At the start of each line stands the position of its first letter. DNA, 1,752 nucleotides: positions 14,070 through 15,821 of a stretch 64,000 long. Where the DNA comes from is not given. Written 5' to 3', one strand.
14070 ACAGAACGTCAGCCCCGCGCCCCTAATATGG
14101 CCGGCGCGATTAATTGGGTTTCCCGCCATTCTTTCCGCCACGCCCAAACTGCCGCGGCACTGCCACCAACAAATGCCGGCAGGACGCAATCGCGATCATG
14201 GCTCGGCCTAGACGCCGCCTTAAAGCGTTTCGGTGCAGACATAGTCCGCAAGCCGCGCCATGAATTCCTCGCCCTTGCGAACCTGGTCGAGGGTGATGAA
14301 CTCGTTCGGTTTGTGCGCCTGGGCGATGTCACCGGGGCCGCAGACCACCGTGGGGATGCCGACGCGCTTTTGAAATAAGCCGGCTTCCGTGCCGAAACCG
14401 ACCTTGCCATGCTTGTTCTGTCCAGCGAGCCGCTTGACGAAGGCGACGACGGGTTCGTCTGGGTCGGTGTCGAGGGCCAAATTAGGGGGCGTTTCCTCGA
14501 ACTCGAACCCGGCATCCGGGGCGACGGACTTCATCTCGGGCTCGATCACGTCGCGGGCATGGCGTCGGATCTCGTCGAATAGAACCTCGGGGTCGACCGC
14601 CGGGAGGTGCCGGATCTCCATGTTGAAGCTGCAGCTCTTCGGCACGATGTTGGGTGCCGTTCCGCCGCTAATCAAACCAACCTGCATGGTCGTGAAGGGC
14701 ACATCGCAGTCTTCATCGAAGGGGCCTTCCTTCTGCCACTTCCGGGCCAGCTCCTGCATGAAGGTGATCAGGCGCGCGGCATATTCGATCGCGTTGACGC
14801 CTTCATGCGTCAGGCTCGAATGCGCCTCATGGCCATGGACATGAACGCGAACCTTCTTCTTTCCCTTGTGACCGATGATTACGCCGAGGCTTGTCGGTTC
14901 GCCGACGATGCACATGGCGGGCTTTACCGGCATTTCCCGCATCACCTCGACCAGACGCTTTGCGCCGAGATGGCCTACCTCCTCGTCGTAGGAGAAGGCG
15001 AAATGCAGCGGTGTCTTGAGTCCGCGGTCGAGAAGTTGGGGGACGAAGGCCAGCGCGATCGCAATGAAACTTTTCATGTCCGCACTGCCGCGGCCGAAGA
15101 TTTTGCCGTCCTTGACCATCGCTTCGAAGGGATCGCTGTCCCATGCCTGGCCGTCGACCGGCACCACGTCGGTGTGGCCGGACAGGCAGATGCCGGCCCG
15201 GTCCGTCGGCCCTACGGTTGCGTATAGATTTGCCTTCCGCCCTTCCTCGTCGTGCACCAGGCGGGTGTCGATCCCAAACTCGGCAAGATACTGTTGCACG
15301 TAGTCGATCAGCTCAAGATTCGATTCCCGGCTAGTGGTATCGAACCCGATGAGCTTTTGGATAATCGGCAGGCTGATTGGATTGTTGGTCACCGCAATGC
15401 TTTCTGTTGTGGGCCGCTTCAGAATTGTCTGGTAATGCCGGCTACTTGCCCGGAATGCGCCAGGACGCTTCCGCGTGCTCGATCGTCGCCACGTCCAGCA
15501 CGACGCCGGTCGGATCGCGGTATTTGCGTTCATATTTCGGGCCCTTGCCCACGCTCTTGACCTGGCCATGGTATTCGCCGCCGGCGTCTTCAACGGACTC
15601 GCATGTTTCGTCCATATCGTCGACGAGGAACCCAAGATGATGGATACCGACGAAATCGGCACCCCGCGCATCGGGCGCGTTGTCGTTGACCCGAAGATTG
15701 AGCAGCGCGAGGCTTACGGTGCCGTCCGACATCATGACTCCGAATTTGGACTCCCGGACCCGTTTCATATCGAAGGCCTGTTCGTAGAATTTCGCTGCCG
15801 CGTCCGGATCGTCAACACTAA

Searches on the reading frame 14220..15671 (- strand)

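Call 3: search_protein_families(library=pfam, proteins=[window:14220-15671:-], max_evalue=1)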
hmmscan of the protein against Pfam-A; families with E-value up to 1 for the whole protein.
window:14220-15671:- (483 aa): 5 families
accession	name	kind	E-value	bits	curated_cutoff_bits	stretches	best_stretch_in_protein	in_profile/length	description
PF01546.33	Peptidase_M20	-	3.7e-38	131.9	24.6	1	162-475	1-204/206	Peptidase family M20/M25/M40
PF07687.19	M20_dimer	-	1.4e-25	89.8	21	1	266-375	1-102/107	Peptidase dimerisation domain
PF05343.19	Peptidase_M42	-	0.0002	21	23.2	1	186-242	123-178/292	M42 glutamyl aminopeptidase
PF04389.22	Peptidase_M28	-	0.00037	20.7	21.3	1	148-245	1-79/193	Peptidase family M28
PF14528.11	LAGLIDADG_3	-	0.0013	19.4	22.5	1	114-150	32-64/82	LAGLIDADG-like domain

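Call 4: search_protein_families(library=ncbifam, proteins=[window:14220-15671:-], max_evalue=1)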
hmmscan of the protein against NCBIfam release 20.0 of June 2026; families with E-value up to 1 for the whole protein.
window:14220-15671:- (483 aa): 60 families (the best 25 are shown)
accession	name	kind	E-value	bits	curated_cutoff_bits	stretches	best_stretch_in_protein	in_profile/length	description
NF005710.0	PRK07522.1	subfamily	1.7e-161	537.8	412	1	95-479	5-389/391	acetylornithine deacetylase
TIGR01892.1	AcOrn-deacetyl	equivalog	2e-118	395.6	297.7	1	103-474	2-364/365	acetylornithine deacetylase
NF003474.0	PRK05111.1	equivalog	4.5e-77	259.5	460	1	111-480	25-382/383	acetylornithine deacetylase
TIGR01910.1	DapE-ArgE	subfamily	2.1e-66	224.6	217.6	1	103-466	3-369/373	ArgE/DapE family deacylase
NF006399.0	PRK08651.1-2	equivalog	2.2e-51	175.1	381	1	105-474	11-400/405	succinyl-diaminopimelate desuccinylase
NF006365.0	PRK08588.1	subfamily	2.7e-51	175.1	289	1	102-469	11-371/383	succinyl-diaminopimelate desuccinylase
NF006400.0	PRK08651.1-3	equivalog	1.4e-45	155.9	374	1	99-477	11-405/410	succinyl-diaminopimelate desuccinylase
NF009557.0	PRK13009.1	equivalog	3.1e-43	148.4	284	1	102-470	7-366/377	succinyl-diaminopimelate desuccinylase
TIGR01900.1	dapE-gram_pos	equivalog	1.5e-40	139.2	304.2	1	119-472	23-347/351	succinyl-diaminopimelate desuccinylase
NF009555.0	PRK13004.1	equivalog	6.9e-39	133.8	321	1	103-479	20-396/399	YgeY family selenium metabolism-linked hydrolase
NF005373.0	PRK06915.1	equivalog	4.3e-37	128.1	428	1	154-473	89-412/422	peptidase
NF010589.0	PRK13983.1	equivalog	4.5e-37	128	333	1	120-474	40-405/409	M20 family metallo-hydrolase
NF006402.0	PRK08651.1-5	equivalog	3.1e-36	125.1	369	1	112-469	15-358/369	succinyl-diaminopimelate desuccinylase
NF006439.0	PRK08737.1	equivalog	2.3e-35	122.3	345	1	103-472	11-358/364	acetylornithine deacetylase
TIGR01246.1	dapE_proteo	equivalog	3.5e-34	118.4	361.8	1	104-468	5-360/370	succinyl-diaminopimelate desuccinylase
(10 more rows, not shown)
